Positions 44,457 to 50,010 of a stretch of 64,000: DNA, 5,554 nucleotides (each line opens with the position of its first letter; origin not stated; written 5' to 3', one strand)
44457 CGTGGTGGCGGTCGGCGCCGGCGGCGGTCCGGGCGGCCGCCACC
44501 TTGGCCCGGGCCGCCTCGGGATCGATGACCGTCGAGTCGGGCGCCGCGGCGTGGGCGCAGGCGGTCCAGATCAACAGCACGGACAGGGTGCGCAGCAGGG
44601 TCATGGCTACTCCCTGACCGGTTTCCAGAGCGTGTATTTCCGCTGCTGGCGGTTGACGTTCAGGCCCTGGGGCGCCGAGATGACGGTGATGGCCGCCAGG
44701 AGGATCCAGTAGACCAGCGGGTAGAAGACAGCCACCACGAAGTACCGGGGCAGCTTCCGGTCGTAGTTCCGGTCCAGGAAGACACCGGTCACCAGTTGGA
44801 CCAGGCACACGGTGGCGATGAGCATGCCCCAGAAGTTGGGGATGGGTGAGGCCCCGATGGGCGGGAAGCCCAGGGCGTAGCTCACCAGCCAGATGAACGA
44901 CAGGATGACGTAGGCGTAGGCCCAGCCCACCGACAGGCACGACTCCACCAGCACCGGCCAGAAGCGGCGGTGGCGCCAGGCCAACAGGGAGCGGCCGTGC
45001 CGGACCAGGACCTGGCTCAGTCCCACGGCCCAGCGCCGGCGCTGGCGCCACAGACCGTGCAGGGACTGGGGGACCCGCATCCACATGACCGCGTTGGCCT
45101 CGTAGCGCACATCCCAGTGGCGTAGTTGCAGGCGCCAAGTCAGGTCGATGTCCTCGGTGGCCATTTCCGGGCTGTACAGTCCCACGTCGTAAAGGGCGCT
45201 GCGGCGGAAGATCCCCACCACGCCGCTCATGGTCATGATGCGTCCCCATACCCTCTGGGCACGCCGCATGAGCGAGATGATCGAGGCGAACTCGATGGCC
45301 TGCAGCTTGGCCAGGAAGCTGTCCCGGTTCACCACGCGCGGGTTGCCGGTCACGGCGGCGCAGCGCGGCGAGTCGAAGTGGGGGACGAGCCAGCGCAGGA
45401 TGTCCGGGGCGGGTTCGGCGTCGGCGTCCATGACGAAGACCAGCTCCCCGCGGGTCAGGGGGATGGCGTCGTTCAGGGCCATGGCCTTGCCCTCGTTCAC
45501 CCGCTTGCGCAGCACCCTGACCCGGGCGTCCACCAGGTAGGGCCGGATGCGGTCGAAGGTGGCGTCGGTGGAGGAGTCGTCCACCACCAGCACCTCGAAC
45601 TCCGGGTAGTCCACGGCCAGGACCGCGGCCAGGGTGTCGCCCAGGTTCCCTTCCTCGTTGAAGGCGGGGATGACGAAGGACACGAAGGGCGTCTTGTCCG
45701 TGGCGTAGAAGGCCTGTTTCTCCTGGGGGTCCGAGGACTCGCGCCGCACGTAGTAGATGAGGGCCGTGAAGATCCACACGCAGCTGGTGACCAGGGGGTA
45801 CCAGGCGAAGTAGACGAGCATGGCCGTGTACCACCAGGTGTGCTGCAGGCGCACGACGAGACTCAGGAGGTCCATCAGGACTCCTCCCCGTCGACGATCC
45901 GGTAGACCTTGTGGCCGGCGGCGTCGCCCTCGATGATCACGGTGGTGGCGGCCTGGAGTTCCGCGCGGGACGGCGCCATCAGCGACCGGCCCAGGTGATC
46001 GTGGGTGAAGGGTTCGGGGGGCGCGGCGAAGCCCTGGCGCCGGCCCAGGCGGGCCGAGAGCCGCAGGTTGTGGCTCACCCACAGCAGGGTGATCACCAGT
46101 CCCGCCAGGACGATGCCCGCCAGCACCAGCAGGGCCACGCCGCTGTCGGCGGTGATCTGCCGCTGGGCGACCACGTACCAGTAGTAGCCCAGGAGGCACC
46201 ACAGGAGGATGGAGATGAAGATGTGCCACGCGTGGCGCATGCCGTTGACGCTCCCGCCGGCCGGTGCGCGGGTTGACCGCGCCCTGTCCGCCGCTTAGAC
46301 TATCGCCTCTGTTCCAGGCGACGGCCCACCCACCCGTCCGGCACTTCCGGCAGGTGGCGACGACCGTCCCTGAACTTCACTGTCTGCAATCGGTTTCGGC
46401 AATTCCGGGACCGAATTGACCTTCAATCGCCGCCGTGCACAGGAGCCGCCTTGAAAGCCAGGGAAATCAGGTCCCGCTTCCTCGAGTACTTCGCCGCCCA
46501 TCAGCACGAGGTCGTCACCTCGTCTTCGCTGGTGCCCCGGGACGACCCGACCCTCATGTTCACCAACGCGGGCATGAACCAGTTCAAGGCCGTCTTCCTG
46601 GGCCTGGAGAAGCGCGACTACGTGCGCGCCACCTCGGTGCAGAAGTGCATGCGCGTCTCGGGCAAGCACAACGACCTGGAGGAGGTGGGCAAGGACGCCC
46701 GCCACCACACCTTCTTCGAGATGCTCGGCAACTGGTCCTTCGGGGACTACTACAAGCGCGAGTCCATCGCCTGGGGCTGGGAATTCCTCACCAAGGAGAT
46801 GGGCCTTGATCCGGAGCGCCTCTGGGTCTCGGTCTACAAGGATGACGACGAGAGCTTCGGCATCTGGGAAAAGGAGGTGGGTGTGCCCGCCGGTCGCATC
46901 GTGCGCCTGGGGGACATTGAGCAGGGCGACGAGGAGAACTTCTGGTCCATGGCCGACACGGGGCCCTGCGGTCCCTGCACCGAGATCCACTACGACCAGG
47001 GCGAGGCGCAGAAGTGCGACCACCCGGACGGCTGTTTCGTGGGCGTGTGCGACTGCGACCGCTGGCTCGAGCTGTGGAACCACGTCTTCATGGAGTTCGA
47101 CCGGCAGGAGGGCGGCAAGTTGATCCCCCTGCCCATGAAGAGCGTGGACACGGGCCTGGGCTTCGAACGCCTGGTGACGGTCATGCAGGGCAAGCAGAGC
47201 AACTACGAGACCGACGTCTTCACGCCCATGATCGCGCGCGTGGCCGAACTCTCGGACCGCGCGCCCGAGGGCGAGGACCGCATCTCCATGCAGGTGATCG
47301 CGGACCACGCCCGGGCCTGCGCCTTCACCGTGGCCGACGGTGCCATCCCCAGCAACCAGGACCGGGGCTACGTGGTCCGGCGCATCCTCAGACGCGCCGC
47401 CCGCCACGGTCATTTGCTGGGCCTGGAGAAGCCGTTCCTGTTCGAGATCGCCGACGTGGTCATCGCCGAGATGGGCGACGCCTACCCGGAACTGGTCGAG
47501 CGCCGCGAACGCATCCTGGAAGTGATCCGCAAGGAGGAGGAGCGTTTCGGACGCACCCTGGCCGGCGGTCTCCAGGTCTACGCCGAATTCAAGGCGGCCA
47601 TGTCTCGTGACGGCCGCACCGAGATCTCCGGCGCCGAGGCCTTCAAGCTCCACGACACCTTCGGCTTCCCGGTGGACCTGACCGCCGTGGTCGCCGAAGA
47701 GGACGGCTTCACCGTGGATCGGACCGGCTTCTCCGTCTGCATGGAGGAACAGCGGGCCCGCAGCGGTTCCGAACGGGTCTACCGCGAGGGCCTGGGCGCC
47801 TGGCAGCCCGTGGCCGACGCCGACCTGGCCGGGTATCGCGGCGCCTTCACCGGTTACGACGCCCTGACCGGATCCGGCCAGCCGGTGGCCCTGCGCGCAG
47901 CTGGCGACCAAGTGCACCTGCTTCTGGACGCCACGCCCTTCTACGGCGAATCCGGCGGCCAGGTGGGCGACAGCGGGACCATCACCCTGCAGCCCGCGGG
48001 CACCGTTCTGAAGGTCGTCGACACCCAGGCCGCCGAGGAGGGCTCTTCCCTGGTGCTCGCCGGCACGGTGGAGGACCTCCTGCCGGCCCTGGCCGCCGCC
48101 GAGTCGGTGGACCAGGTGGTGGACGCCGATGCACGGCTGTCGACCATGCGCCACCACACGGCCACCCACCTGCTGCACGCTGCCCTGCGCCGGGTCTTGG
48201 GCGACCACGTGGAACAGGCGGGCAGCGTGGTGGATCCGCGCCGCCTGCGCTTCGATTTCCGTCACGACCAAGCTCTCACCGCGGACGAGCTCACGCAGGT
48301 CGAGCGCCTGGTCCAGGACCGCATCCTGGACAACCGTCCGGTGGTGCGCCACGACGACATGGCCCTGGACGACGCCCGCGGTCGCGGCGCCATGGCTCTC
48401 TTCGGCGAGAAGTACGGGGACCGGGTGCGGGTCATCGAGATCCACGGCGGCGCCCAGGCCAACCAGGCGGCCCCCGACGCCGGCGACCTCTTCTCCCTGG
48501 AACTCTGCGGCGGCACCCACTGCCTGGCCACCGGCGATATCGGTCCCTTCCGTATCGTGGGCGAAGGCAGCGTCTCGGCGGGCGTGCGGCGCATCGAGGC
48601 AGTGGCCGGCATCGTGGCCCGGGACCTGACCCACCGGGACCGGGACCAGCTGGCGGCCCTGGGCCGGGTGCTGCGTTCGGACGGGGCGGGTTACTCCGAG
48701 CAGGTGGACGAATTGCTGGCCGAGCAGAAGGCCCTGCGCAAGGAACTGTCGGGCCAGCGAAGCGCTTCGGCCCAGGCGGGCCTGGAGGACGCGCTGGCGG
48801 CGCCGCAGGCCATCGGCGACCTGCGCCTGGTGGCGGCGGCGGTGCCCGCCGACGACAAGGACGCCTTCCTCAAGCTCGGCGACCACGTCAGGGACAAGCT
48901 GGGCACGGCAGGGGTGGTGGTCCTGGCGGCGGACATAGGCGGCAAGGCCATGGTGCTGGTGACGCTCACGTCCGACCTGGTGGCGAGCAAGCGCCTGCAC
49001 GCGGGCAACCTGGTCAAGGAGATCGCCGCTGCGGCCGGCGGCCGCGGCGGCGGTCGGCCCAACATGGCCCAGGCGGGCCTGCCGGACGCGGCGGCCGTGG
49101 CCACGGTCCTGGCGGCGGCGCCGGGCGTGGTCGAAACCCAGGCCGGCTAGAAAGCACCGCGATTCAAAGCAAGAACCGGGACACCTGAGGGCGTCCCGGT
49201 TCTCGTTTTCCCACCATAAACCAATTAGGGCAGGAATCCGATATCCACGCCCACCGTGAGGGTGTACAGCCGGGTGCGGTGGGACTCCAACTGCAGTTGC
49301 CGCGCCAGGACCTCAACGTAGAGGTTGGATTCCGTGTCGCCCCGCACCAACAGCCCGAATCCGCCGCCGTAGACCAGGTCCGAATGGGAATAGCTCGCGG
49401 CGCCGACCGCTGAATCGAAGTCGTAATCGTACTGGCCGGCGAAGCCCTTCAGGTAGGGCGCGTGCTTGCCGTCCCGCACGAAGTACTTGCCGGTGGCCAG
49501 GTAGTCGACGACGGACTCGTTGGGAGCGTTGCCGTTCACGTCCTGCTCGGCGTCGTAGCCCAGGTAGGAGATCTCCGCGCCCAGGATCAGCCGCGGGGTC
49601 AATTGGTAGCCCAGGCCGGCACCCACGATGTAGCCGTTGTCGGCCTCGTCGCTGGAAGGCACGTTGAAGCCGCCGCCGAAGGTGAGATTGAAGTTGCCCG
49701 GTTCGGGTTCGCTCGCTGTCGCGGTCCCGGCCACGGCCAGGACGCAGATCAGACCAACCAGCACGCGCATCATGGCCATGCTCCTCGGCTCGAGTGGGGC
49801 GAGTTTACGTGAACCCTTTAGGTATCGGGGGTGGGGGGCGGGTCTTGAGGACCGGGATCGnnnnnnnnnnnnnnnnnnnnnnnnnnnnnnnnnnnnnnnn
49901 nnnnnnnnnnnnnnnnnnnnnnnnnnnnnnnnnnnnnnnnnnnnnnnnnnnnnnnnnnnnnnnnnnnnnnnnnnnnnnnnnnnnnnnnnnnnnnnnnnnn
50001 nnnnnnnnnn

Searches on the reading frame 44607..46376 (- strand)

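Call 20: search_protein_families(library=pfam, proteins=[window:44607-46376:-], max_evalue=0.0001)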
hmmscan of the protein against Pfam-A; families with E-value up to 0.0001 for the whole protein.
window:44607-46376:- (589 aa): 5 families
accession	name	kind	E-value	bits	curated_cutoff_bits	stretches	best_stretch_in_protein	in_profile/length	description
PF13641.12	Glyco_tranf_2_3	-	1.3e-33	117.4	27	1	232-451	3-229/230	Glycosyltransferase like family 2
PF00535.33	Glycos_transf_2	-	1.2e-31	110.3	23.3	1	233-398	1-167/168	Glycosyl transferase family 2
PF13632.12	Glyco_trans_2_3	-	1.4e-23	84.2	27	1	313-509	2-183/198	Glycosyl transferase family group 2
PF13506.12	Glyco_transf_21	-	4.4e-14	52.7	21.7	1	293-450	15-173/174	Glycosyl transferase family 21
PF10111.15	Glyco_tranf_2_2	-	7.2e-05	22.8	27.3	0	233-419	1-202/276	Glycosyltransferase like family 2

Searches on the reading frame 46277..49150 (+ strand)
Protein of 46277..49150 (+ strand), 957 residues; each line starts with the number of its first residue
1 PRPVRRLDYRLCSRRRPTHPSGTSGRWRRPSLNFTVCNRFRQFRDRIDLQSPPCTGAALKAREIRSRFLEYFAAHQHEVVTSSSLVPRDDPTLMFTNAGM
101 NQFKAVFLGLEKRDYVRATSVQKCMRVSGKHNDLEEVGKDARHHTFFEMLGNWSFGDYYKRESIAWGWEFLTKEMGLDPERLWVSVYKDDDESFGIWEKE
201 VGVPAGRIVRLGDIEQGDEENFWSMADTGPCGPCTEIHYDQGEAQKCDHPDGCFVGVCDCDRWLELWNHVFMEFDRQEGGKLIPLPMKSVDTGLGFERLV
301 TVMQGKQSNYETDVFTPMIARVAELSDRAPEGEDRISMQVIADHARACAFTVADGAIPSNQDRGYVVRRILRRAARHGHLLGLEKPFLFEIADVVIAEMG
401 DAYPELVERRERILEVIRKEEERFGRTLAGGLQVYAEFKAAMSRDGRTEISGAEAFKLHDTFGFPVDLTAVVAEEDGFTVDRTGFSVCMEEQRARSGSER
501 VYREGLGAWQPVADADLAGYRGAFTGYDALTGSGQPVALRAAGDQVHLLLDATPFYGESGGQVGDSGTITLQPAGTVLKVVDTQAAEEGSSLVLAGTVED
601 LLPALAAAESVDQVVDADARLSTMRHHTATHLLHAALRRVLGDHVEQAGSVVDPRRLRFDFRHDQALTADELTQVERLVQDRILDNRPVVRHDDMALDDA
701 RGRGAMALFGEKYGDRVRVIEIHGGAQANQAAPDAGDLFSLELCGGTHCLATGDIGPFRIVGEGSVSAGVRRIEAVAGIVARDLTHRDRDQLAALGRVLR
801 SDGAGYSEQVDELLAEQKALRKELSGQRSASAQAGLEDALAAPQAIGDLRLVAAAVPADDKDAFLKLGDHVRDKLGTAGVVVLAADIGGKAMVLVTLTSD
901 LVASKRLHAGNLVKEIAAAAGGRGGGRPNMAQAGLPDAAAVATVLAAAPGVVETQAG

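Call 20: search_protein_families(library=pfam, proteins=[window:46277-49150:+], max_evalue=0.0001)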
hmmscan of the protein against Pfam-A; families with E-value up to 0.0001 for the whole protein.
window:46277-49150:+ (957 aa): 3 families
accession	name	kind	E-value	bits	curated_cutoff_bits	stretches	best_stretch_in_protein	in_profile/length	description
PF01411.24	tRNA-synt_2c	-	1.7e-186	621.5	30.3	1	63-600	1-535/552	tRNA synthetases class II (A)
PF07973.19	tRNA_SAD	-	6.8e-13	48.8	24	1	717-774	1-44/44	Threonyl and Alanyl tRNA synthetase second additional domain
PF02272.25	DHHA1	-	8.6e-12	45.9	25.9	1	861-948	15-96/102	DHHA1 domain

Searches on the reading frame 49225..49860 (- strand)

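Call 20: search_protein_families(library=pfam, proteins=[window:49225-49860:-], max_evalue=0.0001)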
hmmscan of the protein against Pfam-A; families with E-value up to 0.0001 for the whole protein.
window:49225-49860:- (211 aa): 1 family
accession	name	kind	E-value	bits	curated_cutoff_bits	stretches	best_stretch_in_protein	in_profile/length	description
PF13505.12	OMP_b-brl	-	3.5e-07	31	28.7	1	39-191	4-155/175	Outer membrane protein beta-barrel domain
